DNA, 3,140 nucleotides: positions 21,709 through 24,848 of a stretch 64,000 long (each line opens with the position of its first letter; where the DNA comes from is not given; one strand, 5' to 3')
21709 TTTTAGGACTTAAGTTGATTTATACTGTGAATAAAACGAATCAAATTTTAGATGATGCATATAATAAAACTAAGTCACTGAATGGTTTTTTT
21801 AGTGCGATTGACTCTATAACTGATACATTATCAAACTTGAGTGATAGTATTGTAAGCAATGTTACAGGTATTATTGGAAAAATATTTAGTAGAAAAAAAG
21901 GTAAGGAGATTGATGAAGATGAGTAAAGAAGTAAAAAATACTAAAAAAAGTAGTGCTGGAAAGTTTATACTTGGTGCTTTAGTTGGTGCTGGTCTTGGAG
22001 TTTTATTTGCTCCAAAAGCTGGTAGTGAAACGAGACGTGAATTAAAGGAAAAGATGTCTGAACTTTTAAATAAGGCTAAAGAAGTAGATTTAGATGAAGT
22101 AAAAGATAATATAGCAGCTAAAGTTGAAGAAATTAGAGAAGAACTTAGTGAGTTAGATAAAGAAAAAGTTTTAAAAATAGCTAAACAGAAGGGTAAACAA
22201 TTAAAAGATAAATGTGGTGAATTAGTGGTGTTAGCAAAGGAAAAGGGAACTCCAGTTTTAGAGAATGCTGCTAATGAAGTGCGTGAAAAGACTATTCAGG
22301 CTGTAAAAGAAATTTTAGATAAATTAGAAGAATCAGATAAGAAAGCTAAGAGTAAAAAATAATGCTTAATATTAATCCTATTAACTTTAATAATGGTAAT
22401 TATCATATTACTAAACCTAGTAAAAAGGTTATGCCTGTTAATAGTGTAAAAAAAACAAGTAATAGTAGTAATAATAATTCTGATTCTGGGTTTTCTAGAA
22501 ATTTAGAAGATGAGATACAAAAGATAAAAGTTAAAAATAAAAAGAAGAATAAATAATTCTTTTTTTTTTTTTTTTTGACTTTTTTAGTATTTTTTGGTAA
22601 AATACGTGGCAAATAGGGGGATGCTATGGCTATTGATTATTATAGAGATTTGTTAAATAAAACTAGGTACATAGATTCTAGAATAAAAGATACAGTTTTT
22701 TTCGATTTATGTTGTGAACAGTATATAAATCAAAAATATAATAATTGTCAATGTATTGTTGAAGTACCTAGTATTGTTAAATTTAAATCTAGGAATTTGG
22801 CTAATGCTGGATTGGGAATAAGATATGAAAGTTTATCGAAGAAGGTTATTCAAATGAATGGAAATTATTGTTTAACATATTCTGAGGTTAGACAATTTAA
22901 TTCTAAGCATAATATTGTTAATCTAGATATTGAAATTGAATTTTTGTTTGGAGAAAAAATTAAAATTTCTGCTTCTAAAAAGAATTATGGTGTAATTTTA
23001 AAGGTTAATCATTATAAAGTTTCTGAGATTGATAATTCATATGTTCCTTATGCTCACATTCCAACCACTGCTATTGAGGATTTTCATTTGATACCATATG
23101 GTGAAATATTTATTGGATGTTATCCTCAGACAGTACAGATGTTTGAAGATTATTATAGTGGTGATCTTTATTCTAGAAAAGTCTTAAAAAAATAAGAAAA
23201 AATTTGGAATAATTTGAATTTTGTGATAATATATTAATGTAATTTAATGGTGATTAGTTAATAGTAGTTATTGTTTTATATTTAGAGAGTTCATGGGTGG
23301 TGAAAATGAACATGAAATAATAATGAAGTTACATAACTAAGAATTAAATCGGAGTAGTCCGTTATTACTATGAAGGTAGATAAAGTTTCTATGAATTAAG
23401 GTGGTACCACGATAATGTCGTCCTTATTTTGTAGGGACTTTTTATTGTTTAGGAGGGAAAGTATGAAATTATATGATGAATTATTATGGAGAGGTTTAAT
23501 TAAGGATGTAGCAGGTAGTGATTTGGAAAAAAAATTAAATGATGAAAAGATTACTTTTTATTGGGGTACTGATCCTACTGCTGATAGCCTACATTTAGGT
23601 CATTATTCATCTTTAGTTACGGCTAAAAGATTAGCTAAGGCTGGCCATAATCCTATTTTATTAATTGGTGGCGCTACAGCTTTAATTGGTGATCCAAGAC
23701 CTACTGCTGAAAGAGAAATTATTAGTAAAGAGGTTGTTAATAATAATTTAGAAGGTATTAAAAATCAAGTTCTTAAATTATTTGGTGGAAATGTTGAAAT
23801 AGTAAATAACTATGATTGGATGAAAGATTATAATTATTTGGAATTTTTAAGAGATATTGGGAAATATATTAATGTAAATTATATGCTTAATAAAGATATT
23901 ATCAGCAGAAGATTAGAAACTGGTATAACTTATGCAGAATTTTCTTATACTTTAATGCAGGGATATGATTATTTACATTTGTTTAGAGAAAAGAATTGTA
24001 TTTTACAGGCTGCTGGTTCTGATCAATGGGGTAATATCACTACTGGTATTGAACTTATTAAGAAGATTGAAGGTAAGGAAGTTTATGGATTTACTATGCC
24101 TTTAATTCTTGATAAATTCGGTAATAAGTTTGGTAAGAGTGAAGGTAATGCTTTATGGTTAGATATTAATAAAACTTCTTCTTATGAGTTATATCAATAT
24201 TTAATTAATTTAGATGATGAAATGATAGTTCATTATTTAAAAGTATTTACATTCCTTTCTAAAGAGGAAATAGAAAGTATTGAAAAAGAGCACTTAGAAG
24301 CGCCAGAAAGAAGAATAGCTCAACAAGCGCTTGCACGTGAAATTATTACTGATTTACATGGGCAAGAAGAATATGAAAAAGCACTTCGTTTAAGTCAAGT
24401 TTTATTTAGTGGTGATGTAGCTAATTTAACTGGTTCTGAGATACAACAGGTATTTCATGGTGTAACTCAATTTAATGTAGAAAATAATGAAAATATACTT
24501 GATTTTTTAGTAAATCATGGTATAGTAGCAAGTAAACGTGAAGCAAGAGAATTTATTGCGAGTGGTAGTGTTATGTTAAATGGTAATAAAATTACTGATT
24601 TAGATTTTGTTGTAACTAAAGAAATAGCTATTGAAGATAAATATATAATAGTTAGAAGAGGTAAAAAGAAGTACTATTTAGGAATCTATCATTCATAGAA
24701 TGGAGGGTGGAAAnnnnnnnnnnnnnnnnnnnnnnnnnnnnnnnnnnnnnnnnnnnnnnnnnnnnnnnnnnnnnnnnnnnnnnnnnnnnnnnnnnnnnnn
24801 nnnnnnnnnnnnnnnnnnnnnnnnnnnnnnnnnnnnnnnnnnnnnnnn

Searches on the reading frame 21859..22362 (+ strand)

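Call 21: search_protein_families(library=pfam, proteins=[window:21859-22362:+], max_evalue=0.00001)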
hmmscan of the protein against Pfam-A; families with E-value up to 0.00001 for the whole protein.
window:21859-22362:+ (167 aa): 1 family
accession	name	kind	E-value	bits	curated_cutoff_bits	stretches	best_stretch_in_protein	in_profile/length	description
PF12732.12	YtxH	-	1.7e-16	60.9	37.5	1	35-96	3-70/71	YtxH-like protein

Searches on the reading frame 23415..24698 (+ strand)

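Call 21: search_protein_families(library=pfam, proteins=[window:23415-24698:+], max_evalue=0.00001)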
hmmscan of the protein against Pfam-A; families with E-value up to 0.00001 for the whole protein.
window:23415-24698:+ (427 aa): 3 families
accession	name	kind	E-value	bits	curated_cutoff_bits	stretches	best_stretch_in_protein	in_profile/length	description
PF00579.31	tRNA-synt_1b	-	5.7e-72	242.9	21.1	1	43-331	3-291/292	tRNA synthetases class I (W and Y)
PF22421.1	SYY_C-terminal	-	4.5e-28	97.4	27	1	342-422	1-82/83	Tyrosine--tRNA ligase SYY-like C-terminal domain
PF01479.30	S4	-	1.7e-07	31.3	22.8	1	363-401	5-43/48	S4 domain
